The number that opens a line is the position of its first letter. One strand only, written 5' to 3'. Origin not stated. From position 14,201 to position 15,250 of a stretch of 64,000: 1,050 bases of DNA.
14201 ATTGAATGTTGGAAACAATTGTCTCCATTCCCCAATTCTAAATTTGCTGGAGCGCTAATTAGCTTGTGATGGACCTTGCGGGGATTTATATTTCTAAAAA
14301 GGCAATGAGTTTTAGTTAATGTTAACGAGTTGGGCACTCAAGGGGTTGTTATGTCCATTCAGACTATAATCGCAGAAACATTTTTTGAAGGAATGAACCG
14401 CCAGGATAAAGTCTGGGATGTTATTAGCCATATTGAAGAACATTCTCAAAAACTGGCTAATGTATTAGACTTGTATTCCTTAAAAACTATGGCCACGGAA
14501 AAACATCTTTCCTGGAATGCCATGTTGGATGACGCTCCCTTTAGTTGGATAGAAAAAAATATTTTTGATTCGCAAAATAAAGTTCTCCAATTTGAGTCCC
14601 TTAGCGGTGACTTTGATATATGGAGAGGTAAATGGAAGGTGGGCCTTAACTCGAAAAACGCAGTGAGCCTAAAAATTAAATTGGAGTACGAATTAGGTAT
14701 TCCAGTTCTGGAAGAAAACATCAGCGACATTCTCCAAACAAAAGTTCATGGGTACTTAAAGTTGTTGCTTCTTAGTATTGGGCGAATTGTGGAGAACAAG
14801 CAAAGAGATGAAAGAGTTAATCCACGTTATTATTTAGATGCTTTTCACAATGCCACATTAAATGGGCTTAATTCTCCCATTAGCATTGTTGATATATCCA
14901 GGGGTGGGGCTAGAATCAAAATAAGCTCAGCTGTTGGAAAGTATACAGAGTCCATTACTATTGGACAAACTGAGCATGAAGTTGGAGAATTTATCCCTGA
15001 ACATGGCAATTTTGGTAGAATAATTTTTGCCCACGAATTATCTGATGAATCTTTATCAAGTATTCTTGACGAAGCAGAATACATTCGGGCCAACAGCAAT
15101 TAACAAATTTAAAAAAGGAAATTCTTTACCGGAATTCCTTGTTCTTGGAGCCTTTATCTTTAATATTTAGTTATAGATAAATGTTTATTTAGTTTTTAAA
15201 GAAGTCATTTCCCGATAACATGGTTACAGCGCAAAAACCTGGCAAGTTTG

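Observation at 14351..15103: SRPBCC (polyketide cyclase / lipid-binding) domain fused to an intact PilZ c-di-GMP receptor, directly upstream of the reductase/PKS pair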

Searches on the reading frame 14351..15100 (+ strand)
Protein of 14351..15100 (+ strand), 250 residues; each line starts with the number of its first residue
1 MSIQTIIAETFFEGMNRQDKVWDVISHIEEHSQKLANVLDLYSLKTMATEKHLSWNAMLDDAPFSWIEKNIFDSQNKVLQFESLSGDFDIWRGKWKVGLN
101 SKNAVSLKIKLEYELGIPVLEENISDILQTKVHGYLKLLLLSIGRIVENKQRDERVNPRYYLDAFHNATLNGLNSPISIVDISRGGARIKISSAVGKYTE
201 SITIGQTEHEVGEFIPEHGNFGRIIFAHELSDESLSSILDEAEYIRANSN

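Call 4: search_protein_families(library=pfam, proteins=[window:14351-15100:+], max_evalue=10)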
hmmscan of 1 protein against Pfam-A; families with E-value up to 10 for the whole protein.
window:14351-15100:+ (250 aa): 1 family
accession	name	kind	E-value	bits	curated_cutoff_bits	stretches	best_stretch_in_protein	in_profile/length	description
PF03364.25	Polyketide_cyc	-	5.9e-05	23.8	23.4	1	19-121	6-107/126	Polyketide cyclase / dehydrase and lipid transport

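Call 5: search_protein_families(library=ncbifam, proteins=[window:14351-15100:+], max_evalue=10)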
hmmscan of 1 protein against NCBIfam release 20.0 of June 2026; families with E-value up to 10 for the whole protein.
window:14351-15100:+ (250 aa): 0 families

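Call 7: find_homologous_proteins(query=window:14351-15100:+, max_evalue=0.001)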
Query window:14351-15100:+ (250 aa): 1 proteins with E <= 0.001 among 302 candidates.
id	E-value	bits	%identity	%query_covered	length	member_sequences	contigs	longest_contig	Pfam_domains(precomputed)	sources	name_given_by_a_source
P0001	1.8e-160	550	100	100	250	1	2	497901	-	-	-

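Call 12: find_encoding_contigs(protein=P0001, flank=10000, max_places=6)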
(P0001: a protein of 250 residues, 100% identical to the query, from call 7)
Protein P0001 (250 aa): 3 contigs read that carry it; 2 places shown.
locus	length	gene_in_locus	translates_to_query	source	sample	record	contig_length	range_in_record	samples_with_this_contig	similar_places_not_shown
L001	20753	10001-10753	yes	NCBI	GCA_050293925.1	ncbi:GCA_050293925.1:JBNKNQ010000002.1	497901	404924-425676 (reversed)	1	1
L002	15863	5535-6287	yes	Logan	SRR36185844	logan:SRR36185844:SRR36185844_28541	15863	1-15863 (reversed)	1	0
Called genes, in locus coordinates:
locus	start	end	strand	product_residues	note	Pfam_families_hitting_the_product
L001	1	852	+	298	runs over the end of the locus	PF01882:DUF58, PF13519:VWA_2 (faint)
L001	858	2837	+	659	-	PF07584:BatA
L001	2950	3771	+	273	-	PF08501:Shikimate_dh_N, PF01488:Shikimate_DH, PF18317:SDH_C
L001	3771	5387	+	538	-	PF01202:SKI, PF00465:Fe-ADH (faint), PF01761:DHQ_synthase, PF24621:DHQS_C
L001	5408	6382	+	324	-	PF01073:3Beta_HSD, PF01370:Epimerase, PF02719:Polysacc_synt_2, PF04321:RmlD_sub_bind, PF07993:NAD_binding_4 (faint), PF16363:GDP_Man_Dehyd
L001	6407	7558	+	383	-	PF00953:Glycos_transf_4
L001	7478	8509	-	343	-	-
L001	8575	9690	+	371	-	PF00072:Response_reg, PF00512:HisKA (weak), PF02518:HATPase_c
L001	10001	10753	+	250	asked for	-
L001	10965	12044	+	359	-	-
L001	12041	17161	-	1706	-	PF00109:ketoacyl-synt, PF02801:Ketoacyl-synt_C, PF16197:KAsynt_C_assoc, PF22336:RhiE-like_linker, PF22621:CurL-like_PKS_C, PF00698:Acyl_transf_1, PF21089:PKS_DH_N, PF14765:PS-DH, +6 more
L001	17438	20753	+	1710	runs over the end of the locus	PF00069:Pkinase, PF07714:PK_Tyr_Ser-Thr, PF13191:AAA_16, PF13185:GAF_2 (weak), PF02518:HATPase_c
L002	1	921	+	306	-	?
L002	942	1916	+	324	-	PF01073:3Beta_HSD, PF01370:Epimerase, PF02719:Polysacc_synt_2, PF04321:RmlD_sub_bind, PF07993:NAD_binding_4 (faint), PF16363:GDP_Man_Dehyd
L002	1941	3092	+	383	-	PF00953:Glycos_transf_4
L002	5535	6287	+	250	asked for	-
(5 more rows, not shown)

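Call 13: search_solved_structures(query=window:14351-15100:+, max_evalue=10, show_alignments=3)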
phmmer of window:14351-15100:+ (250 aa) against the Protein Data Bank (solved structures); distinct sequences matched with E-value up to 10: 2.
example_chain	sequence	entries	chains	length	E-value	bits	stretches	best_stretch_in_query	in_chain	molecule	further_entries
2d4r_A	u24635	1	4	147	4.7e-05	26.5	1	49-136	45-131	hypothetical protein TTHA0849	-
3mca_B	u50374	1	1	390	0.16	14.9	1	84-245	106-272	Protein dom34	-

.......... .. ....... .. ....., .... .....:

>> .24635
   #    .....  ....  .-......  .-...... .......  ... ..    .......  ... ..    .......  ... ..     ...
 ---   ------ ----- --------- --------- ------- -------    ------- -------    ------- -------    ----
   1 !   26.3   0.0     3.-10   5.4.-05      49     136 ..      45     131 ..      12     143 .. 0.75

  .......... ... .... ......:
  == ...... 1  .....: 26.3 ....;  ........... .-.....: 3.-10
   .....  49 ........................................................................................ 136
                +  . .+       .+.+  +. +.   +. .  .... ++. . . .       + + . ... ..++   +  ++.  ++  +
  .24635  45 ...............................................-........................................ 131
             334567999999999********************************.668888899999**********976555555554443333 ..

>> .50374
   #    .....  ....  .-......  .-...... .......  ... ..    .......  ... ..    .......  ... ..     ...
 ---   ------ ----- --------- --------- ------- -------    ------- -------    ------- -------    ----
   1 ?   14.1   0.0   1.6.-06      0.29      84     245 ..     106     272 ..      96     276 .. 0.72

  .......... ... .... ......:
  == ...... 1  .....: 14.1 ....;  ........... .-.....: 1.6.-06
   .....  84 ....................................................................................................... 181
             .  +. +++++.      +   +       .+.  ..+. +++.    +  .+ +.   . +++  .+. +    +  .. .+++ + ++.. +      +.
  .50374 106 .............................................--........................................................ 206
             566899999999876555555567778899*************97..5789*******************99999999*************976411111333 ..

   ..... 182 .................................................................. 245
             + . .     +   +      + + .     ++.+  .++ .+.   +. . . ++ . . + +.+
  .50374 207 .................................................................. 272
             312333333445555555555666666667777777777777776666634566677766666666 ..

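Call 19: predict_structure(protein=window:14351-15100:+)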
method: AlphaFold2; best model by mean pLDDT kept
length: 250 residues; sequences in the alignment: 1
mean_pLDDT: 31.7   pTM: 0.20
mean pLDDT of the five models: 31.7, 30.6, 30.5, 29.3, 28.4
residues with pLDDT >= 90: 0; 70-90: 0; 50-70: 0; < 50: 250
segments of 3 or more residues with pLDDT < 50: 1-250
pLDDT, mean of each block of 10 residues (from residue 1): 32 33 34 32 26 27 32 28 24 26 26 26 30 37 34 33 36 33 31 30 33 33 33 43 40
secondary structure, 60 per line:
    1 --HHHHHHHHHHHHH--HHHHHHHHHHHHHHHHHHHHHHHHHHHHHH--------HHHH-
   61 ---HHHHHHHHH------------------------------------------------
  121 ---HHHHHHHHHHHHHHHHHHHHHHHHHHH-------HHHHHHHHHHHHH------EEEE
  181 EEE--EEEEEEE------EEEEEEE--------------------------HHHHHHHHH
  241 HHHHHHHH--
elements in order: H3-15 H18-47 H56-59 H64-72 H124-150 H158-170 E177-183 E186-192 E199-205 H232-248

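Call 20: search_protein_representatives(protein=window:14351-15100:+)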
Query: 250 residues. Proteins with E-value up to 0.001 (for the whole library): 220; up to 1e-10: 63; up to 1e-30: 2. The best 150 are listed.
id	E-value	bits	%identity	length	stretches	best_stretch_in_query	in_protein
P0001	5.6e-161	550.0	100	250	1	1-250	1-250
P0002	3.8e-40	154.5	34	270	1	1-238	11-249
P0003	6.8e-26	107.8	29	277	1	4-238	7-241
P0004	3.4e-25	105.5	28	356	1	2-245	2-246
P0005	5.2e-25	104.9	26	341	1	1-237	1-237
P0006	3.6e-24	102.2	29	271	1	8-240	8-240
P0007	1.1e-23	100.7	26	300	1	5-241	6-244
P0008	4.3e-23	98.7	35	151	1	1-149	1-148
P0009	7.6e-23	97.9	26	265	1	2-219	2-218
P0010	9.9e-23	97.5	25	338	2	2-237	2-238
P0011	1.6e-22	96.8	25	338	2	5-235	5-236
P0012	2.8e-22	96.0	27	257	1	6-239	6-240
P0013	5.6e-22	95.0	26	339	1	1-240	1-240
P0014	6.7e-22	94.8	28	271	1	1-245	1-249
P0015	7.4e-22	94.6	31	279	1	15-236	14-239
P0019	1.9e-21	93.3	28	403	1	3-230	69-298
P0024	2.0e-20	89.9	39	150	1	19-145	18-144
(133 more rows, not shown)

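Call 22: search_protein_families(library=pfam, alignment_id=A1, max_evalue=0.01)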
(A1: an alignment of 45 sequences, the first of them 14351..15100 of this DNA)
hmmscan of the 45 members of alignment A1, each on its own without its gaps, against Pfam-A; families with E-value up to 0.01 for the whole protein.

A. member 1, window:14351-15100:+ (250 aa): 1 family
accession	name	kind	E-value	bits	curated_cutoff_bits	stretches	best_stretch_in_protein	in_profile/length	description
PF03364.25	Polyketide_cyc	-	5.9e-05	23.8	23.4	1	19-121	6-107/126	Polyketide cyclase / dehydrase and lipid transport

B. families by the number of members that match (of 45 scanned): 6 families
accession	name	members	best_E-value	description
PF03364.25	Polyketide_cyc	45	6.2e-20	Polyketide cyclase / dehydrase and lipid transport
PF07238.19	PilZ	37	6.5e-12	PilZ domain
PF10604.15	Polyketide_cyc2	30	2.6e-10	Polyketide cyclase / dehydrase and lipid transport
PF09166.15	Biliv-reduc_cat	1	0.00027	Biliverdin reductase, catalytic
PF07759.17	DUF1615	1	0.00034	Protein of unknown function (DUF1615)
PF06240.19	COXG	1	0.005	Carbon monoxide dehydrogenase subunit G (CoxG)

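Call 24: find_homologous_proteins(query=A1, max_evalue=1e-10)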
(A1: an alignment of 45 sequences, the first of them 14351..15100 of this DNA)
Query A1 (45 sequences) (250 aa, profile of the alignment): 5 proteins with E <= 1e-10 among 7770 candidates.
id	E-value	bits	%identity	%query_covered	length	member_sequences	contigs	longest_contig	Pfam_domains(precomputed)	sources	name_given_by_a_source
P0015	3.9e-95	336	34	71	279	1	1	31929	PF03364.26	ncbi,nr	ncbi:MAG: hypothetical protein JW913_19575 [Chitinispirillaceae bacterium]|nr:hypothetical protein [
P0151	1.2e-84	302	33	71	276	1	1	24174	PF03364.26,PF10604.16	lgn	-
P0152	2.6e-81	291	33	71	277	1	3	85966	PF03364.26,PF10604.16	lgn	-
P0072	6.1e-76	273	23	71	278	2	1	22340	PF03364.26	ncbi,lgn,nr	ncbi:MAG: hypothetical protein JW863_11120 [Chitinispirillaceae bacterium]|nr:hypothetical protein [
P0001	3.1e-67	245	100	100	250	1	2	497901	-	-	-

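Call 27: find_related_loci(query=A2, collection=genome_contigs, flank=10000)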
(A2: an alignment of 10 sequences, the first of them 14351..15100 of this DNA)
Query A2 (250 aa) in genome_contigs; peptide patterns used: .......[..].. (x = any residue, [..] = any of these).
25 stretches matched a pattern; 20 encode a relative of the query (tblastn E <= 1e-3); 20 distinct loci.
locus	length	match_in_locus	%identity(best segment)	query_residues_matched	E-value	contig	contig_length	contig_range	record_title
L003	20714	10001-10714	26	1-238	9e-30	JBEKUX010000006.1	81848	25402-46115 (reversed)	MAG: Chitinispirillaceae bacterium isolate SPRUCE 591 SPRUCE_591_6, whole genome shotgun sequence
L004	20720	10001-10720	27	1-239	3e-29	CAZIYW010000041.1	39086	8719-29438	MAG TPA_asm: uncultured Fibrobacterota bacterium isolate binchicken_co256_1030 genome assembly, contig: NODE_1425_length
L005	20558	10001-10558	32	1-186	4e-29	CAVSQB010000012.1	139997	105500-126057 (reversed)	MAG: uncultured Fibrobacterota bacterium isolate MFD03044.bin.1.58 genome assembly, contig: contig_32443, whole genome s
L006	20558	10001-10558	31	1-186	4e-28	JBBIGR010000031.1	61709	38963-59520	MAG: Fibrobacteria bacterium isolate ETS170220_bin_96 NODE_419_length_61709_cov_7.860204, whole genome shotgun sequence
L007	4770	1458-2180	27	1-240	1e-27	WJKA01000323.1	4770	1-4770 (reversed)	MAG: Chitinivibrionales bacterium isolate Bin_432 k141_2321793, whole genome shotgun sequence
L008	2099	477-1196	26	1-239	9e-28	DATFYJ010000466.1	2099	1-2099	MAG TPA_asm: Chitinivibrionales bacterium isolate SMAG_U9540 k141_1265890, whole genome shotgun sequence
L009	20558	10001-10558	28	1-186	2e-27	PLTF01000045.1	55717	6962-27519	MAG: Fibrobacteres bacterium isolate bog_1184 73.20120700_S1D.234_contig_88213, whole genome shotgun sequence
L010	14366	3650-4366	26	1-239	2e-27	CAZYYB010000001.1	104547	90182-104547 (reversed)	MAG TPA_asm: uncultured Fibrobacteraceae bacterium isolate binchicken_co3_27 genome assembly, contig: NODE_457_length_10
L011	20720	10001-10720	25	1-239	2e-27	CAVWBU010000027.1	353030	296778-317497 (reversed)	MAG: uncultured Fibrobacterota bacterium isolate MFD03726.bin.1.27 genome assembly, contig: contig_18792, whole genome s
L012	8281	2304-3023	27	1-239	3e-27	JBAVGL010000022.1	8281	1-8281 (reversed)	MAG: Chitinivibrionales bacterium isolate MFD06947_ilm_asm_bin9 k127_651, whole genome shotgun sequence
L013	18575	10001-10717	24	1-239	3e-27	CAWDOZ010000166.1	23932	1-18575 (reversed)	MAG: uncultured Fibrobacterota bacterium isolate MFD04752.bin.2.93 genome assembly, contig: contig_55010, whole genome s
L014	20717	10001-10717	24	1-239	5e-27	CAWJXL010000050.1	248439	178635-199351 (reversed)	MAG: uncultured Fibrobacterota bacterium isolate MFD01231.bin.2.73 genome assembly, contig: contig_9596, whole genome sh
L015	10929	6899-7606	26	1-238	6e-26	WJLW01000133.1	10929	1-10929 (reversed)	MAG: Chitinivibrionales bacterium isolate Bin_355 k141_4883706, whole genome shotgun sequence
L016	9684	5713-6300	28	1-195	5e-26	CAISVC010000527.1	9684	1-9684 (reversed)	MAG: uncultured Fibrobacteres bacterium isolate AlinenSedimentsD2_bin-1055 genome assembly, contig: bin-1055:527/752, wh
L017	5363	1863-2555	27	14-240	5e-26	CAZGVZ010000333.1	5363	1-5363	MAG TPA_asm: uncultured Fibrobacteraceae bacterium isolate SRP192927_co6_101 genome assembly, contig: NODE_42737_length_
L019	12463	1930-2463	34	14-191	2e-25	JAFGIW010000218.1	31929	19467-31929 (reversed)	MAG: Chitinispirillaceae bacterium isolate Zod_Metabat.237 k87_14243182, whole genome shotgun sequence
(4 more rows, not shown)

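Call 35: search_protein_families(library=pfam, proteins=[L004:12533-13891:+, L004:13957-15735:+, L004:11034-12143:+, L004:7283-8479:+], max_evalue=0.01)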
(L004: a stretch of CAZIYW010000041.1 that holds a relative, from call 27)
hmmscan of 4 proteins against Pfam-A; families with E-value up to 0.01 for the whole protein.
L004:12533-13891:+ (453 aa): 2 families
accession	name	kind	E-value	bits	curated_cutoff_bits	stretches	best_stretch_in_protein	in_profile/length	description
PF00501.34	AMP-binding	-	2.9e-44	151.9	29.9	1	24-338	26-384/384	AMP-binding enzyme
PF13193.12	AMP-binding_C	-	2.3e-06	28.8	24.5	1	388-452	1-65/76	AMP-binding enzyme C-terminal domain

L004:13957-15735:+ (593 aa): 4 families
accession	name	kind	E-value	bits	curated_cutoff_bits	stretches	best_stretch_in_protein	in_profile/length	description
PF02776.23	TPP_enzyme_N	-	1.9e-28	99.1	26.8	1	4-112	2-111/119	Thiamine pyrophosphate enzyme, N-terminal TPP binding domain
PF02775.26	TPP_enzyme_C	-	2.9e-26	92.5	21.9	1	408-545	11-149/151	Thiamine pyrophosphate enzyme, C-terminal TPP binding domain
PF00205.28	TPP_enzyme_M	-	2.2e-25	89.4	30.4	1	198-333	1-136/137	Thiamine pyrophosphate enzyme, central domain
PF02552.22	CO_dh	-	0.0018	18.6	21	1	187-248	13-76/168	CO dehydrogenase beta subunit/acetyl-CoA synthase epsilon subunit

L004:11034-12143:+ (370 aa): 2 families
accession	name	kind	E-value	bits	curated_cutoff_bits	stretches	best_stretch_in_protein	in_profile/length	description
PF01488.26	Shikimate_DH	-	0.00032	21.2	24.3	1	150-270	5-130/138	Shikimate / quinate 5-dehydrogenase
PF01118.30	Semialdhyde_dh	-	0.0099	16.7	26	0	162-255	3-100/121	Semialdehyde dehydrogenase, NAD binding domain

L004:7283-8479:+ (399 aa): 0 families

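Call 36: predict_structure(alignment_id=A1)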
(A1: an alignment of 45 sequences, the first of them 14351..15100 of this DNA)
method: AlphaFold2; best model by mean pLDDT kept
length: 250 residues; sequences in the alignment: 45
mean_pLDDT: 92.0   pTM: 0.79
mean pLDDT of the five models: 92.0, 92.0, 91.9, 91.0, 89.6
residues with pLDDT >= 90: 187; 70-90: 59; 50-70: 4; < 50: 0
segments of 3 or more residues with pLDDT < 50: none
pLDDT, mean of each block of 10 residues (from residue 1): 94 89 97 96 97 97 97 98 98 97 94 93 92 97 94 85 80 83 95 77 89 90 94 94 84
secondary structure, 60 per line:
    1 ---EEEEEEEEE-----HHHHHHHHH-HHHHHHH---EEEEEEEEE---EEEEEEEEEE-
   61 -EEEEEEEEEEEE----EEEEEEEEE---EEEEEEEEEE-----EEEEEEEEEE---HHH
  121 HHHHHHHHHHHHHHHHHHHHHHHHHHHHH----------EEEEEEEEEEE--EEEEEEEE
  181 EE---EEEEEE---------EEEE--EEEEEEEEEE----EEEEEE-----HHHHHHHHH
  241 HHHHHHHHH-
elements in order: E4-12 H18-26 H28-34 E38-46 E50-59 E62-73 E78-86 E90-99 E105-114 H118-149 E160-170 E173-182 E186-191 E201-204 E207-216 E221-226 H232-249
